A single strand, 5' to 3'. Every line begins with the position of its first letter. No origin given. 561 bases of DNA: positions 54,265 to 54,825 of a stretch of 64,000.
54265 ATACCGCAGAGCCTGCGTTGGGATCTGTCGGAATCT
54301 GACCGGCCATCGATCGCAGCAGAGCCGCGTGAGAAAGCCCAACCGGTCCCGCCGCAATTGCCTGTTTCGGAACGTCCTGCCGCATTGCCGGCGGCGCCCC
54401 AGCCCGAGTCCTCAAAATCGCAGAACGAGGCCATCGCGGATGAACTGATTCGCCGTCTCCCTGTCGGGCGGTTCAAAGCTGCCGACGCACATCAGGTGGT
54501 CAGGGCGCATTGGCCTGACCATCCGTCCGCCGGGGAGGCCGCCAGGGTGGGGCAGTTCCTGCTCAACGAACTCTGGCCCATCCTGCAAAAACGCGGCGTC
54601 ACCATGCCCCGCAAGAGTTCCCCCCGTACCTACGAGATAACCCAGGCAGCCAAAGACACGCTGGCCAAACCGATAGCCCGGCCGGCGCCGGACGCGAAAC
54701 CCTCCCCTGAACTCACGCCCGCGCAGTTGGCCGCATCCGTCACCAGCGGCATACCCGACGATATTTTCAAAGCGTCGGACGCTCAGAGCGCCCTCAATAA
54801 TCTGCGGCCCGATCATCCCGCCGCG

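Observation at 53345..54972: Retropepsin-like aspartic protease immediately upstream of a NYN nuclease carrying a duplicated, unrecognised roughly 80-aa C-terminal module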

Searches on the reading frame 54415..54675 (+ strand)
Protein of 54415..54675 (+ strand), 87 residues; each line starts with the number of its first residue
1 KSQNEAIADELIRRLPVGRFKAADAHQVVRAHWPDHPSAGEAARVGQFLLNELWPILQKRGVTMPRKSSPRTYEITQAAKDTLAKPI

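Call 21: search_solved_structures(query=A3, max_evalue=10, show_alignments=3)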
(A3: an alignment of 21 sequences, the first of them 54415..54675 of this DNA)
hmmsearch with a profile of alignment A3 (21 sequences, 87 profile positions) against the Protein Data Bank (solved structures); distinct sequences matched with E-value up to 10: 2.
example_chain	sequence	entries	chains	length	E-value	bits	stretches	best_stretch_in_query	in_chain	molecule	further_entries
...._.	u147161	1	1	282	0.67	13.3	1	11-64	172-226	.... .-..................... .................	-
4htf_A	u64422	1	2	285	0.87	12.9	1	11-64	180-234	S-adenosylmethionine-dependent methyltransferase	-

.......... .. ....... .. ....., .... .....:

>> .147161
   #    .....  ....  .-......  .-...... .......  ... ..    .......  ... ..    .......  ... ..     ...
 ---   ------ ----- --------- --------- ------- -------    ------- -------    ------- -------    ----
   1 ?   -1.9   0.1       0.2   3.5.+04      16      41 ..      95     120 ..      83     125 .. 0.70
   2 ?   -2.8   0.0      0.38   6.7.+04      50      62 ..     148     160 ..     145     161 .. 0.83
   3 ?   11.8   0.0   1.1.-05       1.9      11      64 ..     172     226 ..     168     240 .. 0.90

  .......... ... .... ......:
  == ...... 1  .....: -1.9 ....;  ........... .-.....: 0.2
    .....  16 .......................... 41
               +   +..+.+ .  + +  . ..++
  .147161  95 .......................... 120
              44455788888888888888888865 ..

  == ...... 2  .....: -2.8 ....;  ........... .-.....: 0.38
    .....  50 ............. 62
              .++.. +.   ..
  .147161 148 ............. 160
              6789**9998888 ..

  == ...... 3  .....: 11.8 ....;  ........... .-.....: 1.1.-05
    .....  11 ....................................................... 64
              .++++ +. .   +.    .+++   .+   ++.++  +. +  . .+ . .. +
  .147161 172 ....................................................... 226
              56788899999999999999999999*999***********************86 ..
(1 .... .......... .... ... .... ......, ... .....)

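Call 22: search_protein_families(library=pfam, alignment_id=A3, max_evalue=10)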
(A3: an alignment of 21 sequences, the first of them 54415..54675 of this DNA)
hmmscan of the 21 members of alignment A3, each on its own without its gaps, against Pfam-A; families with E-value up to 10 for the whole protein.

A. member 1, window:54415-54675:+ (87 aa): 1 family
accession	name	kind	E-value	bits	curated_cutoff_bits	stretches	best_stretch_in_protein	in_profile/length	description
PF11829.13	DUF3349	-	0.18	13.1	28.3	1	5-56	40-92/94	Protein of unknown function (DUF3349)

B. families by the number of members that match (of 21 scanned): 9 families
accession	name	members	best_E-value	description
PF23955.1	DUF7284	1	0.0041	Family of unknown function (DUF7284)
PF23075.1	zf-C2H2_ZNF462_11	1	0.04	Zinc finger protein 462, C2H2 zinc finger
PF24249.1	DUF7452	1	0.049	Domain of unknown function (DUF7452)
PF17935.6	TetR_C_27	1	0.068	Tetracyclin repressor-like, C-terminal domain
PF19292.4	KPBB_C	1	0.11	Phosphorylase b kinase C-terminal domain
PF11829.13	DUF3349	1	0.18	Protein of unknown function (DUF3349)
PF09170.16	STN1_2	1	0.22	CST, complex subunit STN1, C terminal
PF02043.22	Bac_chlorC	1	0.23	Bacteriochlorophyll C binding protein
PF04348.19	LppC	1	0.24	LppC putative lipoprotein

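Call 31: predict_structure(alignment_id=A3)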
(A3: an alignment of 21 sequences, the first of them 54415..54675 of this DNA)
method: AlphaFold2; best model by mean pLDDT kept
length: 87 residues; sequences in the alignment: 21
mean_pLDDT: 92.9   pTM: 0.82
mean pLDDT of the five models: 92.9, 91.4, 90.7, 88.8, 87.6
residues with pLDDT >= 90: 76; 70-90: 8; 50-70: 3; < 50: 0
segments of 3 or more residues with pLDDT < 50: none
pLDDT, mean of each block of 10 residues (from residue 1): 92 97 96 93 94 96 91 96 78
secondary structure, 60 per line:
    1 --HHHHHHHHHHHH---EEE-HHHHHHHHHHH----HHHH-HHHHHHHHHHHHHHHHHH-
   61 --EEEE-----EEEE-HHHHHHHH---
elements in order: H3-14 E18-20 H22-32 H37-40 H42-59 E63-66 E72-75 H77-84

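Call 34: fold_search(model_id=the predicted structure, library=pdb)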
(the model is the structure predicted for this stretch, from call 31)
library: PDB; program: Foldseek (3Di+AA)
matches with E <= 10: 672; with E <= 0.001: 0
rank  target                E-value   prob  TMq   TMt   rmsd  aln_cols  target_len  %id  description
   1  5ocn_D                3.0e-02  0.95  0.49  0.51   4.5        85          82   10  Crystal structure of the forkhead domain of human FOXN1 (released 2017-08-02)
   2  1ucr_B                3.4e-02  0.92  0.47  0.51   5.8        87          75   13  Three-dimensional crystal structure of dissimilatory sulfite reductase D (DsrD) (released 2003-10-14)
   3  1tbx_B                3.7e-02  0.96  0.48  0.47   4.6        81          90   16  Crystal structure of SSV1 F-93 (released 2004-07-13)
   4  5ocn_G                4.2e-02  0.96  0.50  0.53   4.4        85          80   12  Crystal structure of the forkhead domain of human FOXN1 (released 2017-08-02)
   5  6abt_A                4.4e-02  0.98  0.55  0.51   4.1        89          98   17  Crystal structure of transcription factor from Listeria monocytogenes (released 2019-06-05)
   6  5ocn_B                5.0e-02  0.92  0.49  0.49   4.7        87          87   13  Crystal structure of the forkhead domain of human FOXN1 (released 2017-08-02)
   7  5nl9_A                6.1e-02  0.95  0.49  0.32   3.9        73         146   18  Crystal structure of a peroxide stress regulator from Leptospira interrogans (released 2017-11-22)
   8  5ocn_F                7.4e-02  0.77  0.47  0.48   4.9        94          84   14  Crystal structure of the forkhead domain of human FOXN1 (released 2017-08-02)
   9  1ucr_A                7.4e-02  0.66  0.39  0.44   5.6        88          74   14  Three-dimensional crystal structure of dissimilatory sulfite reductase D (DsrD) (released 2003-10-14)
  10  6abq_A                9.6e-02  0.96  0.55  0.46   4.0        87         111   16  Crystal structure of transcription factor from Listeria monocytogenes (released 2019-06-05)
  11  2xig_B                9.6e-02  0.90  0.49  0.32   4.3        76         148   16  The structure of the Helicobacter pylori ferric uptake regulator Fur reveals three functional metal binding sites (released 2011-01-19)
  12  4lmy_B                1.0e-01  0.92  0.49  0.31   3.9        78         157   14  Structure of GAS PerR-Zn-Zn (released 2014-04-02)
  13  5meb_B                1.0e-01  0.87  0.54  0.46   4.6        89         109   11  Crystal structure of yeast Cdt1 C-terminal domain (released 2017-05-17)
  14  1wj5_MODEL_1_A        1.0e-01  0.77  0.50  0.39   7.4       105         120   17  Solution structure of the hypothetical domain of RIKEN cDNA 0610009H20 (released 2004-11-28)
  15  4esf                  1.1e-01  0.89  0.48  0.44   3.9        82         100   18  Crystal structure of PadR-like transcriptional regulator (BCE3449) from Bacillus cereus strain ATCC 10987 (released 2012-12-05)
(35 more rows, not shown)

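Call 35: search_protein_representatives(alignment_id=A3)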
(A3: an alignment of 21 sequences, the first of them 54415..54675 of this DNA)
Query: 21 sequences, 87 profile positions. Proteins with E-value up to 0.001 (for the whole library): 114; up to 1e-10: 79; up to 1e-30: 8. The best 114 are listed.
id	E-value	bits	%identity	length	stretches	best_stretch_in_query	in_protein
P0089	1.2e-72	256.0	-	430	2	3-84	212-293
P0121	9.7e-46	169.8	-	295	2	3-85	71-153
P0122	2.1e-40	152.7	-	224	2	2-79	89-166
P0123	2.9e-39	149.1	-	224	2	3-85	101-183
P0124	1.8e-35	136.9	-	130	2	2-85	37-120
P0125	2.0e-34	133.5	-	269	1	2-85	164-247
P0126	6.3e-33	128.8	-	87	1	2-86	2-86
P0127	7.8e-31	122.1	-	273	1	2-84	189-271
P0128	1.8e-28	114.5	-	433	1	2-84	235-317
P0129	2.2e-27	111.0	-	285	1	2-83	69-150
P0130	8.2e-25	102.7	-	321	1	2-81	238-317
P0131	4.1e-22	94.1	-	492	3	2-84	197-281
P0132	5.0e-21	90.6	-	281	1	3-83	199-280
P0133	5.4e-21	90.5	-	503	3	2-85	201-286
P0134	3.2e-20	88.1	-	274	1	3-83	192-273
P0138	7.7e-20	86.8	-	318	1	5-82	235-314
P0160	7.2e-16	74.1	-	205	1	4-83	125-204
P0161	1.6e-15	72.9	-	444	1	2-75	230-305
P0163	1.9e-15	72.7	-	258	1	5-84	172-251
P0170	1.6e-14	69.8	-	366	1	3-84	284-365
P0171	2.0e-14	69.4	-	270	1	7-82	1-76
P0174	3.2e-14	68.8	-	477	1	3-81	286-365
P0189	4.1e-12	62.0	-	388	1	5-83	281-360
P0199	1.1e-10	57.5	-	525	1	5-83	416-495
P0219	6.2e-07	45.5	-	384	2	3-61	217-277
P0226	3.5e-05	39.8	-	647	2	32-63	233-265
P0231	5.6e-04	36.0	-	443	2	2-82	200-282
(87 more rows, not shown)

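Call 37: search_protein_families(library=pfam, alignment_id=A4, max_evalue=0.001)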
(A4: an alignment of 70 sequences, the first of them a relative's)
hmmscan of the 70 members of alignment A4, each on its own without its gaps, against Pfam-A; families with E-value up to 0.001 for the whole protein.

A. member 1, P0125 (269 aa): 1 family
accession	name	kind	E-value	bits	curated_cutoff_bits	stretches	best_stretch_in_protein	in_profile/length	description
PF01936.24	NYN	-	2.7e-07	31.6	24.2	1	28-85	57-116/145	NYN domain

B. families by the number of members that match (of 70 scanned): 3 families
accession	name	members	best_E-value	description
PF01936.24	NYN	59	2e-12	NYN domain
PF18480.7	DUF5615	1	2.2e-17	Domain of unknown function (DUF5615)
PF04313.20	HSDR_N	1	2.4e-08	Type I restriction enzyme R protein N terminus (HSDR_N)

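Call 38: search_protein_families(library=pfam, proteins=[P0171, P0199, P0226, P0174, P0161, P0128, P0131, P0189, P0219, P0231], max_evalue=0.01)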
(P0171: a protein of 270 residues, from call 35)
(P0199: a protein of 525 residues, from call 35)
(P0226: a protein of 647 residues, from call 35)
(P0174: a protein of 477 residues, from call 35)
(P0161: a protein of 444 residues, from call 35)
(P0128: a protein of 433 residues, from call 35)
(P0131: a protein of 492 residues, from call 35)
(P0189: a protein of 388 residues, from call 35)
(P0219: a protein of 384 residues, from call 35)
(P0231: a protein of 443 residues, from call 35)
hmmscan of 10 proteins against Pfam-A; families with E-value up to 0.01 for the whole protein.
P0171 (270 aa): 0 families

P0199 (525 aa): 1 family
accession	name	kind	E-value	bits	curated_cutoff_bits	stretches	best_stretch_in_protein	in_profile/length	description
PF01936.24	NYN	-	6.3e-06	27.2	24.2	1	41-158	3-117/145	NYN domain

P0226 (647 aa): 1 family
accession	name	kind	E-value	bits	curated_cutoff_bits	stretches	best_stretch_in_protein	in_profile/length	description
PF01936.24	NYN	-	4e-06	27.8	24.2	1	13-150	4-123/145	NYN domain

P0174 (477 aa): 1 family
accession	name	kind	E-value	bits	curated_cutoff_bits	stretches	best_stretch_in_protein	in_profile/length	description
PF01936.24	NYN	-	2.9e-06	28.3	24.2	1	117-167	62-116/145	NYN domain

P0161 (444 aa): 1 family
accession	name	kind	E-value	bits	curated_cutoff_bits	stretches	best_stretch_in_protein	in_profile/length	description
PF01936.24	NYN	-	9.8e-08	33.1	24.2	1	52-164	3-114/145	NYN domain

P0128 (433 aa): 1 family
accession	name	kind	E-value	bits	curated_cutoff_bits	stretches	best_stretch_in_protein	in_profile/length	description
PF01936.24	NYN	-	5e-09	37.3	24.2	1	23-138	3-115/145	NYN domain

P0131 (492 aa): 1 family
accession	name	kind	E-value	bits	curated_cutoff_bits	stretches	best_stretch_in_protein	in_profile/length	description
PF01936.24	NYN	-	0.0018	19.2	24.2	1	14-136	4-114/145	NYN domain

P0189 (388 aa): 1 family
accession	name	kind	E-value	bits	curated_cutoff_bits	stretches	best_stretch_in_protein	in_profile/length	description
PF01936.24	NYN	-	4e-09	37.6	24.2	1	21-136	3-116/145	NYN domain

P0219 (384 aa): 1 family
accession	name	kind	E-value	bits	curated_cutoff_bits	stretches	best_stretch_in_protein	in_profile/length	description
PF01936.24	NYN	-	4.6e-09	37.4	24.2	1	32-167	3-121/145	NYN domain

P0231 (443 aa): 1 family
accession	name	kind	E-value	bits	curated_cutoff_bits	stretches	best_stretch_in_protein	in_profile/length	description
PF01936.24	NYN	-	0.00062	20.7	24.2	1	11-138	1-115/145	NYN domain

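Call 40: search_protein_families(library=pfam, proteins=[P0129, P0160, P0163, P0121, P0122], max_evalue=0.01)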
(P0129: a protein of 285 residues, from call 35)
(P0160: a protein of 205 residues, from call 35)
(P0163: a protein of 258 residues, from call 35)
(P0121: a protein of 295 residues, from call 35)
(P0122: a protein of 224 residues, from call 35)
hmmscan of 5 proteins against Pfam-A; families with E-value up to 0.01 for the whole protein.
P0129 (285 aa): 1 family
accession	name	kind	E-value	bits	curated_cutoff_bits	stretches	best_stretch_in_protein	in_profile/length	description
PF12604.14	gp37_C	-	0.0062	17.1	22.5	1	65-145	5-83/95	Tail fibre protein gp37 C terminal domain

P0160 (205 aa): 2 families
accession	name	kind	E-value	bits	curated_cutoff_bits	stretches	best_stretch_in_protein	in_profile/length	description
PF18480.7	DUF5615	-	2.2e-17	63.3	23.8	1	1-92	1-94/110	Domain of unknown function (DUF5615)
PF18478.7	PIN_10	-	0.0015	19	26.2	1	1-63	1-71/84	PIN like domain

P0163 (258 aa): 1 family
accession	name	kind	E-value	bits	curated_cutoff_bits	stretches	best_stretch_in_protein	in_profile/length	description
PF04313.20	HSDR_N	-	2.4e-08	34.5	25.1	1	61-94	125-159/198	Type I restriction enzyme R protein N terminus (HSDR_N)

P0121 (295 aa): 0 families

P0122 (224 aa): 0 families

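Call 48: find_encoding_contigs(protein=P0131, flank=5000, max_places=3)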
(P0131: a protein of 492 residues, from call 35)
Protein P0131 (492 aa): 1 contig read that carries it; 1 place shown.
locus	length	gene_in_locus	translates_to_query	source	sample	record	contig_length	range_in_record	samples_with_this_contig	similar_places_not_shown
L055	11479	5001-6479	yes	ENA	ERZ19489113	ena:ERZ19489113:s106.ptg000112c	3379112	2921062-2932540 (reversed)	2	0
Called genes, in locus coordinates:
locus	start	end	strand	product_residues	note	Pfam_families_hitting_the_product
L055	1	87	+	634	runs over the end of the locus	PF16177:ACAS_N, PF00501:AMP-binding, PF13193:AMP-binding_C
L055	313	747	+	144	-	PF15970:HicB-like_2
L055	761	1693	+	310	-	PF04313:HSDR_N (faint)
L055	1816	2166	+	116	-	-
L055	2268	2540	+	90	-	-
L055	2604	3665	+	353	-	PF02558:ApbA, PF08546:ApbA_C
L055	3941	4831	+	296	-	PF01680:SOR_SNZ, PF05690:ThiG (faint)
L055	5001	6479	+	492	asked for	-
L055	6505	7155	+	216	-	PF01174:SNO, PF07685:GATase_3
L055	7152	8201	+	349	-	-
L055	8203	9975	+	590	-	PF19568:Spore_III_AA, PF03266:NTPase_1 (faint), PF00004:AAA (weak), PF13238:AAA_18 (faint), PF25516:PTPase, PF01424:R3H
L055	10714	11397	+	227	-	PF13521:AAA_28 (weak), PF02223:Thymidylate_kin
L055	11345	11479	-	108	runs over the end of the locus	PF01381:HTH_3 (weak), PF13443:HTH_26 (weak)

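Call 49: find_encoding_contigs(protein=P0160, flank=4000, max_places=2)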
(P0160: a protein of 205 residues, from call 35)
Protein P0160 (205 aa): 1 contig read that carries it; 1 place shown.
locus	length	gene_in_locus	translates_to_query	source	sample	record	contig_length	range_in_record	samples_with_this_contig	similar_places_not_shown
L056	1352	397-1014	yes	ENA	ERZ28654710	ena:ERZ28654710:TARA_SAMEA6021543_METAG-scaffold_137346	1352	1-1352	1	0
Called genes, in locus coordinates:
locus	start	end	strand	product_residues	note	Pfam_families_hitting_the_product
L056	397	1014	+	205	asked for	PF18480:DUF5615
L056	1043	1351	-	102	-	?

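Call 50: find_encoding_contigs(protein=P0163, flank=4000, max_places=2)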
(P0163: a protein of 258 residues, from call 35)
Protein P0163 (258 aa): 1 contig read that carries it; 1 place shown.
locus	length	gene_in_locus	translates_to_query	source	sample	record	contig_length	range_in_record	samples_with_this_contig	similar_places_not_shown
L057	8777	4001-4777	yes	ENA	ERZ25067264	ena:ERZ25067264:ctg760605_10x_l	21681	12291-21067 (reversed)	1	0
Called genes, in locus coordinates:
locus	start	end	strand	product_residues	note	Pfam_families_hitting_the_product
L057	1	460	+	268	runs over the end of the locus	PF00106:adh_short, PF01370:Epimerase, PF08659:KR, PF13561:adh_short_C2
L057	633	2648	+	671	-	PF26099:DUF8034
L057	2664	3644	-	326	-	PF00296:Bac_luciferase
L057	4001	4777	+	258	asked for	PF04313:HSDR_N (faint)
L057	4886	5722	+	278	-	PF02585:PIG-L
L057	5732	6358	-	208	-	-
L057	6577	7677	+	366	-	PF02746:MR_MLE_N, PF13378:MR_MLE_C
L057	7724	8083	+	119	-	-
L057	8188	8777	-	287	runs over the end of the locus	PF02522:Antibiotic_NAT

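Call 51: find_encoding_contigs(protein=P0138, flank=4000, max_places=2)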
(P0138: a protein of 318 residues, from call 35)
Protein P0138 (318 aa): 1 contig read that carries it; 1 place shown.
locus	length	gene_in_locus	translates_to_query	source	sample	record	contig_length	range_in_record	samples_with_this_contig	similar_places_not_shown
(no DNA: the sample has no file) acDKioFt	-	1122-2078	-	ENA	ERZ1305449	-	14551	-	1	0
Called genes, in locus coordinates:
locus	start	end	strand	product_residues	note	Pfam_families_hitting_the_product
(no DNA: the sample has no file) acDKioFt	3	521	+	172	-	?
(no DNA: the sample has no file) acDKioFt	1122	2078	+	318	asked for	PF01936:NYN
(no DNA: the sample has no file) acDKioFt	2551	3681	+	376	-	PF00155:Aminotran_1_2, PF00266:Aminotran_5 (weak), PF01041:DegT_DnrJ_EryC1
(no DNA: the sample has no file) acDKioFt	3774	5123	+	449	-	PF07690:MFS_1, PF12832:MFS_1_like, PF13347:MFS_2 (weak), PF07690:MFS_1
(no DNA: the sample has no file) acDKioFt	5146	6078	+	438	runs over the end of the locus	PF07690:MFS_1, PF12832:MFS_1_like, PF07690:MFS_1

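Call 52: find_encoding_contigs(protein=P0170, flank=4000, max_places=2)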
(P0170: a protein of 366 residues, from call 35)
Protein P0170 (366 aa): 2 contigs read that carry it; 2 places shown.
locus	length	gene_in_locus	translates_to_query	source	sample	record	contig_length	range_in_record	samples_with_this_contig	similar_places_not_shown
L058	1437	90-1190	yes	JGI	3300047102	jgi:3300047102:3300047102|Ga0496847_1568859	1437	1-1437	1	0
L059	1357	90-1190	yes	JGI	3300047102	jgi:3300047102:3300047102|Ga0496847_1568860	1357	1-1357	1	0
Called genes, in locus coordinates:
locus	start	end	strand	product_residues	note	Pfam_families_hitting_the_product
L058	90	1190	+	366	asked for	PF01936:NYN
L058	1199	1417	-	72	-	-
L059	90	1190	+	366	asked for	PF01936:NYN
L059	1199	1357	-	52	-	?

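Call 71: fold_search(model_id=the predicted structure, library=viral)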
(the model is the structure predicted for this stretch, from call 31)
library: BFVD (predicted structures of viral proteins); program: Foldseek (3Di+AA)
matches with E <= 10: 598; with E <= 0.001: 0
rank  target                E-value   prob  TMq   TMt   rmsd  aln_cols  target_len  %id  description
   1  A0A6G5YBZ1            1.0e-02  0.99  0.51  0.33   3.5        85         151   15  (no name in the UniProt tables at hand)
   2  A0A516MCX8            3.4e-02  0.98  0.55  0.55   4.1        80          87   16  (no name in the UniProt tables at hand)
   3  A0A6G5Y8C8            3.7e-02  0.95  0.52  0.13   4.2        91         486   12  (no name in the UniProt tables at hand)
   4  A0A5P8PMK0            4.2e-02  0.99  0.52  0.61   3.3        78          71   17  Uncharacterized protein [Stenotrophomonas phage Moby]
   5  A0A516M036            4.2e-02  0.97  0.53  0.47   4.6        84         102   17  (no name in the UniProt tables at hand)
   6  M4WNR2                4.7e-02  0.97  0.53  0.38   3.5        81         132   11  Uncharacterized protein [Mycobacterium phage FF47]
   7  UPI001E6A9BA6         6.1e-02  0.84  0.45  0.41   5.1        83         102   18  (no name look-up for this kind of identifier)
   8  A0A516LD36            7.4e-02  0.94  0.55  0.55   6.7        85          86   12  (no name in the UniProt tables at hand)
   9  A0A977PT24            7.9e-02  0.57  0.42  0.09   7.3       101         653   18  Uncharacterized protein [Arthrobacter phage Shambre1]
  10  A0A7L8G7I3            8.9e-02  0.90  0.49  0.51   4.7        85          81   16  Uncharacterized protein [Achromobacter phage Mano]
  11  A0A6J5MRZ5            8.9e-02  0.57  0.38  0.31   6.6        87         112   13  Uncharacterized protein [uncultured Caudovirales phage]
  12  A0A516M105            1.0e-01  0.90  0.54  0.39   4.0        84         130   14  (no name in the UniProt tables at hand)
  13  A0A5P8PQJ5            1.2e-01  0.54  0.38  0.34   5.1        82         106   18  Uncharacterized protein [Xanthomonas virus phiXaf18]
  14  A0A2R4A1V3            1.5e-01  0.95  0.60  0.23   3.3        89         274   11  (no name in the UniProt tables at hand)
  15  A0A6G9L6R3            1.6e-01  0.87  0.50  0.29   3.6        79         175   10  Uncharacterized protein [Bacillus phage vB_BcM_Sam46]
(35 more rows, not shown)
